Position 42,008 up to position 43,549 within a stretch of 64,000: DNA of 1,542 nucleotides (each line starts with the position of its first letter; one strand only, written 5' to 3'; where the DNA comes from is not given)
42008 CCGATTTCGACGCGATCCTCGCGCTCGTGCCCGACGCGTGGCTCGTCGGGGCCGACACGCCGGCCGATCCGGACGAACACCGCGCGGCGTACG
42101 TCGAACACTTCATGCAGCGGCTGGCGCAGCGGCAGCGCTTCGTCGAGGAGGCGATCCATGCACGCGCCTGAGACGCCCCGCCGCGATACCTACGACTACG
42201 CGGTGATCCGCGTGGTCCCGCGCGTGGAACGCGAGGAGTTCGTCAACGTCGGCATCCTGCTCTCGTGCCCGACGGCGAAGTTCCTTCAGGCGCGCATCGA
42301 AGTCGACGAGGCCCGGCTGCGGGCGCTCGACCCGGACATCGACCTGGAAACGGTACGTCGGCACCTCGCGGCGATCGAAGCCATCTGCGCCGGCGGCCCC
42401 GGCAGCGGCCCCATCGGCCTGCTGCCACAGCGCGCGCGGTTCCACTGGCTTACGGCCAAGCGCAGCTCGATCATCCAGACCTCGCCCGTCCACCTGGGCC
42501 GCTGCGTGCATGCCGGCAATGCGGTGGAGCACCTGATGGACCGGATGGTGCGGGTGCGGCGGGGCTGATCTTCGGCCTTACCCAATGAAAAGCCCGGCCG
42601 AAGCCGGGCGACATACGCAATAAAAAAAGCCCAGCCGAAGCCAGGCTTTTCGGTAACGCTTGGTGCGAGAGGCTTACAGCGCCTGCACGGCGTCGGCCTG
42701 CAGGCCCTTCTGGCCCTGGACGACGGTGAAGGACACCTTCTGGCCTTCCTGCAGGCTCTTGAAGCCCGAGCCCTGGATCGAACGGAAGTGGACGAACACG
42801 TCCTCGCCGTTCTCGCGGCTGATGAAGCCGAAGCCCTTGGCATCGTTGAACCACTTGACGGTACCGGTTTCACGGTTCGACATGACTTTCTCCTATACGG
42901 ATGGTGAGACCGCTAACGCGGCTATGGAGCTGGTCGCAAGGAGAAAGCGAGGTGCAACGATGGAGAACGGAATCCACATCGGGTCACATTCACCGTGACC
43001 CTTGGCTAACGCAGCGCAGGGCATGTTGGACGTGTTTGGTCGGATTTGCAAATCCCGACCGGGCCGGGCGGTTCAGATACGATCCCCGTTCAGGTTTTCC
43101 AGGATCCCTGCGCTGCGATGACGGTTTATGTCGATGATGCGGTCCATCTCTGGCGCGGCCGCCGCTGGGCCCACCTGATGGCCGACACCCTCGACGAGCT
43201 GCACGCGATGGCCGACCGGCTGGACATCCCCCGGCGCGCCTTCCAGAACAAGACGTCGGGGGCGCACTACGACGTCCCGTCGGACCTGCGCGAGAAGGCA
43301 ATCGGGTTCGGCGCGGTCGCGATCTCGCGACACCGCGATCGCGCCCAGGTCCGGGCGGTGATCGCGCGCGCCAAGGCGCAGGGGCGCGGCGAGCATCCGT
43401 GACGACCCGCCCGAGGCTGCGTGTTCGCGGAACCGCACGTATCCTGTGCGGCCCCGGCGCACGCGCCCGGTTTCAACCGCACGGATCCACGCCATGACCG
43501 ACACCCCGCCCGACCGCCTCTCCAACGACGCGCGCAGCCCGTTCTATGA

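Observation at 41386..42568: Translationally coupled HipA-like phosphotransferase + DUF3037 two-gene module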

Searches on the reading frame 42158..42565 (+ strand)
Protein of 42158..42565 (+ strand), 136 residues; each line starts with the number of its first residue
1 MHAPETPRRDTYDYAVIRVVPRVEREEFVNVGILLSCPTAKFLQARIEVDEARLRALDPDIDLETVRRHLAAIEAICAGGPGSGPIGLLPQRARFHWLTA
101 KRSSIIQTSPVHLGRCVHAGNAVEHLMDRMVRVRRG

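Call 3: search_protein_families(library=pfam, proteins=[window:42158-42565:+], max_evalue=1)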
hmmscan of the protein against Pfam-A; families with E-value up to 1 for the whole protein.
window:42158-42565:+ (136 aa): 1 family
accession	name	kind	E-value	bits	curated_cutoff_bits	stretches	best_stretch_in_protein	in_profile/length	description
PF11236.13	DUF3037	-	5.7e-45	152.8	22.6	1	14-131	1-118/118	Protein of unknown function (DUF3037)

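Call 4: search_protein_families(library=ncbifam, proteins=[window:42158-42565:+], max_evalue=1)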
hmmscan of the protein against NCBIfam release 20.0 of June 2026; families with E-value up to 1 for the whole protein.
window:42158-42565:+ (136 aa): 0 families

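Call 5: search_protein_families(library=padloc, proteins=[window:42158-42565:+], max_evalue=1)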
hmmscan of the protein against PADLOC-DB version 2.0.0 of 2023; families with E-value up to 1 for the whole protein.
window:42158-42565:+ (136 aa): 1 family
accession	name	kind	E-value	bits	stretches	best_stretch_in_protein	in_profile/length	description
PDLC04767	PDC-M66B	-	1.9e-10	38.7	1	11-75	3-67/281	-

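Call 6: search_protein_families(library=phrogs, proteins=[window:42158-42565:+], max_evalue=1)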
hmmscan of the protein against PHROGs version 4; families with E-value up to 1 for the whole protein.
window:42158-42565:+ (136 aa): 2 families
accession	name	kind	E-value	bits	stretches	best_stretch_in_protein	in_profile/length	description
phrog_5137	-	unknown function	8.6e-13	49.7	1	10-132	3-130/279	-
phrog_28455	-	unknown function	0.005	17.8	1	24-66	14-52/75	-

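Call 21: find_homologous_proteins(query=window:42158-42565:+)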
Query window:42158-42565:+ (136 aa): 7935 proteins with E <= 0.001 among 8000 candidates; the best 120 are listed.
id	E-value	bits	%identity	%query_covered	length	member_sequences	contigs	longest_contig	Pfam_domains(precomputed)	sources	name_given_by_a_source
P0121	3.0e-82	292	96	100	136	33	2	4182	PF11236.14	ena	-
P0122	1.1e-81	290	96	100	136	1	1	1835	PF11236.14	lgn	-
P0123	2.2e-81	289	96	100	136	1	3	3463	PF11236.14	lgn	-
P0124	4.5e-81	288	96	99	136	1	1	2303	PF11236.14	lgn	-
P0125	8.7e-81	287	95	100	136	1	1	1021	PF11236.14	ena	-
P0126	1.1e-79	284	96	99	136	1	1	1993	PF11236.14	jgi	-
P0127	3.6e-79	282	94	100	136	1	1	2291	PF11236.14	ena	-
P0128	4.1e-75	269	91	100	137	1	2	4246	PF11236.14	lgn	-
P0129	5.3e-75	268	89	100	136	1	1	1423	PF11236.14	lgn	-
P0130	5.5e-75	268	90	99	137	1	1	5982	PF11236.14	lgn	-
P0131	4.1e-74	265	89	99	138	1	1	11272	PF11236.14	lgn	-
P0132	6.5e-74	265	89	99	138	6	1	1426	PF11236.14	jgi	-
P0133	8.4e-74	264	87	100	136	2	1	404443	PF11236.14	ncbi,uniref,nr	ncbi:DUF3037 domain-containing protein [Lysobacter sp. MMG2]|uniref:DUF3037 domain-containing protei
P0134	1.1e-73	264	88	100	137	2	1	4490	PF11236.14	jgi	jgi:hypothetical protein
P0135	1.3e-73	264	88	100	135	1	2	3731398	PF11236.14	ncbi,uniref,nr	ncbi:DUF3037 domain-containing protein [Lysobacter panacisoli]|uniref:DUF3037 domain-containing prot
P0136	3.2e-73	263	88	100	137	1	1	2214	PF11236.14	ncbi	-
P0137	1.1e-72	261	87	100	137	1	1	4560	PF11236.14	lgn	-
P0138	2.5e-72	260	87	99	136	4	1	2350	PF11236.14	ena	-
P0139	3.8e-72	259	87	99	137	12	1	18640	PF11236.14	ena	-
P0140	1.5e-71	257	85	100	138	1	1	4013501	PF11236.14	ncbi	-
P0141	1.4e-66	241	81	99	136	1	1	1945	PF11236.14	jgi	jgi:hypothetical protein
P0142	2.5e-66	240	82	100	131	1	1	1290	PF11236.14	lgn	-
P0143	5.6e-66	239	79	100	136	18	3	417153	PF11236.14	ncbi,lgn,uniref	ncbi:DUF3037 domain-containing protein [Lysobacter sp. TAF61]|uniref:DUF3037 domain-containing prote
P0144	8.8e-66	238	79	100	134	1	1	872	PF11236.14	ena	-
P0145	1.4e-65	238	85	93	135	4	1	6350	PF11236.14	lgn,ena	-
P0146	8.3e-65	235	79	98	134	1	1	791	PF11236.14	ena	-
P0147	1.2e-63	232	85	91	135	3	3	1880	PF11236.14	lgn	-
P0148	3.6e-63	230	83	93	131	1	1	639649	PF11236.14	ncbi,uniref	ncbi:DUF3037 domain-containing protein [Lysobacter cavernae]|uniref:DUF3037 domain-containing protei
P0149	3.2e-61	224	80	95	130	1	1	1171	PF11236.14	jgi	-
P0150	5.0e-60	220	76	97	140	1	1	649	PF11236.14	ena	-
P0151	2.1e-58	215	77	93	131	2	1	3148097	PF11236.14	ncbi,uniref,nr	ncbi:DUF3037 domain-containing protein [Lysobacter solisilvae (ex Woo and Kim 2020)]|uniref:DUF3037 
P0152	2.6e-58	214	77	90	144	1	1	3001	PF11236.14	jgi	jgi:hypothetical protein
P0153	3.4e-58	214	72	100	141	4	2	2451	PF11236.14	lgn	-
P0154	4.3e-58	214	79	93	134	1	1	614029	PF26029.1,PF11236.14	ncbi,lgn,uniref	ncbi:DUF3037 domain-containing protein [Pseudoxanthomonas sp. 10H]|uniref:DUF3037 domain-containing 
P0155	9.9e-58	212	76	98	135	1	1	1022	PF11236.14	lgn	-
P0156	1.6e-57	212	76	90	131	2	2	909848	PF11236.14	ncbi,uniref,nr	ncbi:DUF3037 domain-containing protein [Vulcaniibacterium tengchongense]|uniref:DUF3037 family prote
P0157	1.7e-57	212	77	90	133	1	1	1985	PF11236.14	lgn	-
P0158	1.9e-57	211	75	93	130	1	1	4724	PF11236.14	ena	-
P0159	2.4e-57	211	77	92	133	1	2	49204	PF11236.14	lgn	-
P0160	3.2e-57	211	76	90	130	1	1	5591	PF11236.14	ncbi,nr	ncbi:MAG: DUF3037 domain-containing protein [Luteimonas sp.]|nr:DUF3037 domain-containing protein [L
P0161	3.3e-57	211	76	90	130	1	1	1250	PF11236.14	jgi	jgi:hypothetical protein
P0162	3.3e-57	211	76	90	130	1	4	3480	PF11236.14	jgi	jgi:hypothetical protein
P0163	4.4e-57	210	79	90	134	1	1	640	PF11236.14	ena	-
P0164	4.4e-57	210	76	90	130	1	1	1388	PF11236.14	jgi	jgi:hypothetical protein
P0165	4.5e-57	210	76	90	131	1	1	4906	PF11236.14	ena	-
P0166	4.8e-57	210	74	93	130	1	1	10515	PF11236.14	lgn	-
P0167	5.0e-57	210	74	97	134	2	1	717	PF11236.14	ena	-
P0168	5.9e-57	210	78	90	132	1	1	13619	PF11236.14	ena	-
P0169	6.2e-57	210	76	90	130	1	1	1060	PF11236.14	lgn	-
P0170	6.3e-57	210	76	90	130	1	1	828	PF11236.14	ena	-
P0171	6.5e-57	210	76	93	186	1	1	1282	PF11236.14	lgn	-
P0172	6.7e-57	210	78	90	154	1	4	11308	PF11236.14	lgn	-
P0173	7.4e-57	210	72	93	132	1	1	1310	PF11236.14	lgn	-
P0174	7.7e-57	210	76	90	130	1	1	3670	PF11236.14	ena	-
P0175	8.5e-57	209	75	90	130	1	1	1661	PF11236.14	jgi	jgi:hypothetical protein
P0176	8.6e-57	209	75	90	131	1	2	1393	PF11236.14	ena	-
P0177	8.7e-57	209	76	90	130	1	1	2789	PF11236.14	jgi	jgi:hypothetical protein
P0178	9.5e-57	209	74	93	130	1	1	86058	PF11236.14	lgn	-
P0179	9.5e-57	209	74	93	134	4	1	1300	PF11236.14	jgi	-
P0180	1.2e-56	209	76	90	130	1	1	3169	PF11236.14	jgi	jgi:hypothetical protein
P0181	1.2e-56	209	75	90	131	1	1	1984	PF11236.14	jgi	jgi:hypothetical protein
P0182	1.4e-56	209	73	91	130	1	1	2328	PF11236.14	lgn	-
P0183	1.4e-56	209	75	93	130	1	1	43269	PF11236.14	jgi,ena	-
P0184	1.4e-56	209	73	91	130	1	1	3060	PF11236.14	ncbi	-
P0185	1.4e-56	209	76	93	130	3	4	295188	PF11236.14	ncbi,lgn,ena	-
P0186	1.4e-56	209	74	93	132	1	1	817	PF11236.14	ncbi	-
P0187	1.5e-56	209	74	92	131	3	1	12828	PF11236.14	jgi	-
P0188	1.5e-56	209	73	91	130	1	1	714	PF11236.14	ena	-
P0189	1.7e-56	208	76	91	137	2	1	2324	PF11236.14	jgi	-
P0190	2.2e-56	208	76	93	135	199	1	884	PF11236.14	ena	-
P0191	2.6e-56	208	76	93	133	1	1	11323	PF11236.14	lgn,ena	-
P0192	3.1e-56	208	75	90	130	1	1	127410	PF11236.14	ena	-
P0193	3.1e-56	208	78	90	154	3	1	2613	PF11236.14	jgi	jgi:hypothetical protein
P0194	3.9e-56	207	72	99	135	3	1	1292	PF11236.14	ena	-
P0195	3.9e-56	207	72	93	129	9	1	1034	PF11236.14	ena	-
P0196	4.0e-56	207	72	93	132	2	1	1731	PF11236.14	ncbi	-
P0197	4.3e-56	207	70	100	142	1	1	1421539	PF11236.14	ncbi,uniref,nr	ncbi:DUF3037 domain-containing protein [Luteimonas sp. 50]|uniref:DUF3037 domain-containing protein 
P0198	4.6e-56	207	77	93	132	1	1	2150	PF11236.14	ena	-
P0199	5.2e-56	207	72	93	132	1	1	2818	PF11236.14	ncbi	-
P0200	5.5e-56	207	74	91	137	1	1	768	PF11236.14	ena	-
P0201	6.1e-56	207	77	90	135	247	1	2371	PF11236.14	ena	-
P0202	6.4e-56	207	74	93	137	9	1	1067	PF11236.14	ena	-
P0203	6.6e-56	207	74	93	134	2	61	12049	PF11236.14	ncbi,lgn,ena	-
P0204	6.8e-56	206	75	93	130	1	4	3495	PF11236.14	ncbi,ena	-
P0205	6.8e-56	206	70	99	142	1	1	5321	PF11236.14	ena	-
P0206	7.0e-56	206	74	90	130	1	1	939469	PF11236.14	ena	-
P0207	7.1e-56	206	76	91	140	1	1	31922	PF11236.14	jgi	jgi:hypothetical protein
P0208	7.3e-56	206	74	92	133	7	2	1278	PF11236.14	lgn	-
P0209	7.4e-56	206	71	98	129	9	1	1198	PF11236.14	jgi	jgi:hypothetical protein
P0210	8.2e-56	206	76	93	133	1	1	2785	PF11236.14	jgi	jgi:hypothetical protein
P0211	9.0e-56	206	75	93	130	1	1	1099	PF11236.14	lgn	-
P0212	1.0e-55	206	73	91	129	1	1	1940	PF11236.14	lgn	-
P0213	1.1e-55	206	74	90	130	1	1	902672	PF11236.14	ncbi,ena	-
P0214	1.1e-55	206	73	91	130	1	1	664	PF11236.14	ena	-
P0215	1.3e-55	206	77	90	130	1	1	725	PF11236.14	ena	-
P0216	1.4e-55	205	76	93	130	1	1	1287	PF11236.14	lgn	-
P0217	1.4e-55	205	74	91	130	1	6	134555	PF11236.14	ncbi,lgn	-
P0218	1.6e-55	205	70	99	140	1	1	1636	PF11236.14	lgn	-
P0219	1.7e-55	205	77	90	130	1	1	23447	PF11236.14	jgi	jgi:hypothetical protein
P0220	1.8e-55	205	74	93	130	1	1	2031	PF11236.14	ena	-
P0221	1.9e-55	205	72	97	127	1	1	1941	PF11236.14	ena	-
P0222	2.1e-55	205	72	93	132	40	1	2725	PF11236.14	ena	-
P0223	2.1e-55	205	74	91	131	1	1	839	PF11236.14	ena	-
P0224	2.4e-55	205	75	90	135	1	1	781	PF11236.14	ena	-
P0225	2.4e-55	205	72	90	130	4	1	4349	PF11236.14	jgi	-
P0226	2.4e-55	205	77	90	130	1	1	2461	PF11236.14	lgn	-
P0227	3.1e-55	204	73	91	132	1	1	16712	PF11236.14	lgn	-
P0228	3.4e-55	204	74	92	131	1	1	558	PF11236.14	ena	-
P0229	3.4e-55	204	76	90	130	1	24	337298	PF11236.14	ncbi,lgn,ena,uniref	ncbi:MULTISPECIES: DUF3037 domain-containing protein [unclassified Pseudoxanthomonas]|uniref:DUF3037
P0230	3.5e-55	204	76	90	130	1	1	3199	PF11236.14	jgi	jgi:hypothetical protein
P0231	3.9e-55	204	74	91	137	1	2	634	PF11236.14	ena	-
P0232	4.0e-55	204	73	91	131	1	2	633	PF11236.14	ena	-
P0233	4.0e-55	204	70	98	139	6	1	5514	PF11236.14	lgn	-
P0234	4.1e-55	204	73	90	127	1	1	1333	PF11236.14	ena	-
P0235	4.3e-55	204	74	91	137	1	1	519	PF11236.14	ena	-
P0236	4.6e-55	204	73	91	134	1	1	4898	PF11236.14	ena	-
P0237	4.8e-55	204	74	93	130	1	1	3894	PF11236.14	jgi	jgi:Protein of unknown function (DUF3037)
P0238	4.8e-55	204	73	91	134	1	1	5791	PF11236.14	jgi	-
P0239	5.0e-55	204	76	92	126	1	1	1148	PF11236.14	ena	-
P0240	5.3e-55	204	73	91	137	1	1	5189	PF11236.14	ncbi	-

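Call 32: search_solved_structures(query=A1, max_evalue=10, show_alignments=1)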
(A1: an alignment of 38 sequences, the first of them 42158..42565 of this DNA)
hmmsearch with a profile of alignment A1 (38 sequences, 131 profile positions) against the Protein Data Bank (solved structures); distinct sequences matched with E-value up to 10: 2.
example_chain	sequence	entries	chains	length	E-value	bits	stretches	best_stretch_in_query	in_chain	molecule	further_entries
9u7b_A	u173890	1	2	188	0.053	17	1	48-89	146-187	Possible transcriptional regulatory protein (Probably MarR-family)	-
4esm_A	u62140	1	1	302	1.5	12.4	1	66-96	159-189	Phenylalanine-4-hydroxylase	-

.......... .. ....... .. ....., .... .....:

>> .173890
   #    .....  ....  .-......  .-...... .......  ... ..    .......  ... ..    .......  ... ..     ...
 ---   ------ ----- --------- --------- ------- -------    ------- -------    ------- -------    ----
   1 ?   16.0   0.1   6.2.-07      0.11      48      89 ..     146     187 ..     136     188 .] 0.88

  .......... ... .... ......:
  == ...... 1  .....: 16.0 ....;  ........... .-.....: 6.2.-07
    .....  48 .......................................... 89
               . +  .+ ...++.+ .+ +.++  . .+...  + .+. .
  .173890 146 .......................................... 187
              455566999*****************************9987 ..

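Call 34: search_dna_similar(query=window:42158-42565:+, collection=phages, mode=protein, max_evalue=0.001, max_rows=25)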
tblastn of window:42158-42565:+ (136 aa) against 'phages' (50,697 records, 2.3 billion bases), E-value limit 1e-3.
No match.

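Call 36: predict_structure(alignment_id=A1)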
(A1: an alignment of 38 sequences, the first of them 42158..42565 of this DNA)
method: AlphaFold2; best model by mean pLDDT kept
length: 136 residues; sequences in the alignment: 38
mean_pLDDT: 86.2   pTM: 0.79
mean pLDDT of the five models: 86.2, 84.8, 82.6, 76.6, 72.4
residues with pLDDT >= 90: 85; 70-90: 36; 50-70: 8; < 50: 7
segments of 3 or more residues with pLDDT < 50: 1-5
pLDDT, mean of each block of 10 residues (from residue 1): 49 92 84 93 93 92 92 93 91 92 81 86 92 70
secondary structure, 60 per line:
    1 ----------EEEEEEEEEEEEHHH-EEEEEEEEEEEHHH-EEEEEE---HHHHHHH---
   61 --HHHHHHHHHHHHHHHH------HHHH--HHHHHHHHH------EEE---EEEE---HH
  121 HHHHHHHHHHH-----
elements in order: E11-22 E27-37 E42-47 H51-57 H63-78 H85-88 H91-99 E106-108 E112-115 H119-131

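Call 62: search_protein_representatives(alignment_id=A1)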
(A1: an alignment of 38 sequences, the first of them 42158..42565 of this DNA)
Query: 38 sequences, 131 profile positions. Proteins with E-value up to 0.001 (for the whole library): 2088; up to 1e-10: 1211; up to 1e-30: 85. The best 150 are listed.
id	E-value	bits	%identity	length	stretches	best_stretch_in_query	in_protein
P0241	1.5e-52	193.5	-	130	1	1-129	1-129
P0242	1.6e-52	193.5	-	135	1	1-127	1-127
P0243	1.1e-51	190.7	-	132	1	1-129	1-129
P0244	2.2e-51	189.7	-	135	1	1-129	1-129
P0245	1.1e-48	181.0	-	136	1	5-130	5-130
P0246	2.4e-47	176.7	-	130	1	6-127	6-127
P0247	5.1e-47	175.6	-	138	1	1-129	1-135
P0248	3.5e-44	166.5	-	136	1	7-129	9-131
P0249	2.2e-43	163.9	-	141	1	38-128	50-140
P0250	3.2e-42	160.1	-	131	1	4-126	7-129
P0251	4.3e-42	159.7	-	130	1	4-101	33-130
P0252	1.6e-41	157.8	-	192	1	1-99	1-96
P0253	1.8e-41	157.7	-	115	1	2-103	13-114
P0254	1.9e-41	157.6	-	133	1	2-128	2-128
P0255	2.2e-41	157.4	-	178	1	4-129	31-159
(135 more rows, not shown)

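Call 74: fold_search(model_id=the predicted structure, library=pdb)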
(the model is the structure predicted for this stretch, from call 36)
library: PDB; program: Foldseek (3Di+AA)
matches with E <= 10: 147; with E <= 0.001: 0
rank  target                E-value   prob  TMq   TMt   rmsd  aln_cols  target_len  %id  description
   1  8v5l_A                1.4e+00  0.07  0.21  0.22   7.1        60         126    7  Structure of the Varicella Zoster Virus (VZV) gI binding domain of glycoprotein E (gE) in complex with human Fab 1A2 a (released 2024-10-09)
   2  5xv1_A                1.4e+00  0.06  0.23  0.18  17.1       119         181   11  Crystal structure of ATG101-ATG13HORMA (released 2018-07-04)
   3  6ww7_I                2.5e+00  0.12  0.24  0.22   3.8        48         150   19  Structure of the human ER membrane protein complex in a lipid nanodisc (released 2020-05-27)
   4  2pet                  2.5e+00  0.10  0.21  0.13   2.3        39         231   10  Lutheran glycoprotein, N-terminal domains 1 and 2. (released 2007-12-04)
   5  8vvo_B                2.5e+00  0.03  0.16  0.11   6.4        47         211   15  Structure of FabS1CE2-EPR1-1 in complex with the erythropoietin receptor (released 2024-07-10)
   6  8j0n_J                2.7e+00  0.06  0.21  0.20   4.2        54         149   18  cryo-EM structure of human EMC (released 2024-04-03)
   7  6ooy_C                2.7e+00  0.02  0.16  0.16   4.7        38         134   13  Asymmetric hTNF-alpha (released 2019-12-25)
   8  9cpb_3P               2.8e+00  0.05  0.18  0.05   8.2        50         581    6  Atomic model of bovine Fallopian tube cilia doublet microtubule (48-nm periodicity) (released 2024-10-30)
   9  5bnx_D                3.0e+00  0.05  0.22  0.20   3.8        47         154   15  Crystal structure of Human MCM2 HBD and ASF1b chaperoning a histone H3.3-H4 dimer (released 2015-06-17)
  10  3tje_H                3.4e+00  0.07  0.22  0.14   6.1        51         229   14  Crystal structure of Fas receptor extracellular domain in complex with Fab E09 (released 2012-05-09)
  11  3r50_A                3.6e+00  0.04  0.18  0.16  11.4        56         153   14  Structure analysis of a wound-inducible lectin ipomoelin from sweet potato (released 2012-03-28)
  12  5jop_E                3.6e+00  0.03  0.16  0.11   6.7        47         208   15  Crystal structure of anti-glycan antibody Fab14.22 in complex with Streptococcus pneumoniae serotype 14 tetrasaccharid (released 2017-03-22)
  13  3axy_A                3.9e+00  0.04  0.18  0.16   5.5        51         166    6  Structure of Florigen Activation Complex Consisting of Rice Florigen Hd3a, 14-3-3 Protein GF14 and Rice FD Homolog OsF (released 2011-08-03)
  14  9cpb_3O               3.9e+00  0.04  0.18  0.05   7.6        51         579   10  Atomic model of bovine Fallopian tube cilia doublet microtubule (48-nm periodicity) (released 2024-10-30)
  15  5wux_E                3.9e+00  0.02  0.16  0.16   8.3        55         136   16  TNFalpha-certolizumab Fab (released 2017-06-07)
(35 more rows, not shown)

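Call 88: find_related_loci(query=A4, collection=viral_contigs, flank=4000)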
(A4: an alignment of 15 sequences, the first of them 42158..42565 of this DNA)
Query A4 (136 aa) in viral_contigs; peptide patterns used: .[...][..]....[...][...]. (x = any residue, [..] = any of these).
6 stretches matched a pattern, but none encodes a relative of the query by tblastn (E <= 1e-3).

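Call 91: find_encoding_contigs(protein=window:42158-42565:+, flank=3000, max_places=4)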
Protein window:42158-42565:+ (136 aa): 2 contigs read that carry it; 2 places shown.
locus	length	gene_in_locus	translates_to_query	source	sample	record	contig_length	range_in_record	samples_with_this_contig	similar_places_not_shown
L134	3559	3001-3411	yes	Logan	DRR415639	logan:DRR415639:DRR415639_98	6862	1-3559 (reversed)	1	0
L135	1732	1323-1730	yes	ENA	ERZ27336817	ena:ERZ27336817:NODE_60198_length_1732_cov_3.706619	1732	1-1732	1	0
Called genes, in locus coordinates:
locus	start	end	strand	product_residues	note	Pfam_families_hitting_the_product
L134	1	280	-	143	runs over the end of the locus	PF13670:PepSY_2, PF03413:PepSY (faint), PF13670:PepSY_2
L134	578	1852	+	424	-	PF07690:MFS_1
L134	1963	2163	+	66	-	-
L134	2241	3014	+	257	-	PF20613:HipA_2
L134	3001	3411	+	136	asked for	PF11236:DUF3037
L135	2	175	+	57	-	?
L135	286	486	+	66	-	-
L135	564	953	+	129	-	PF20613:HipA_2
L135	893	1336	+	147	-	PF20613:HipA_2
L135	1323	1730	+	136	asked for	PF11236:DUF3037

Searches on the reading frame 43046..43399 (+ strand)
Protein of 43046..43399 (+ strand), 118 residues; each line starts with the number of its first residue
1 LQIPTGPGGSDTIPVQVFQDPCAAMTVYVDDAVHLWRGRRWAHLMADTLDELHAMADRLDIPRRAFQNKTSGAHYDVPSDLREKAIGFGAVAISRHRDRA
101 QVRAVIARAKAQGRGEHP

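Call 25: search_protein_families(library=pfam, proteins=[window:43046-43399:+], max_evalue=0.01)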
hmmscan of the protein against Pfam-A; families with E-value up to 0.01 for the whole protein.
window:43046-43399:+ (118 aa): 1 family
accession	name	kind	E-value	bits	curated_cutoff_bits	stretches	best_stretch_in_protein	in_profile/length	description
PF13223.11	DUF4031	-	3.2e-26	91.8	25.6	1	27-103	1-74/76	Protein of unknown function (DUF4031)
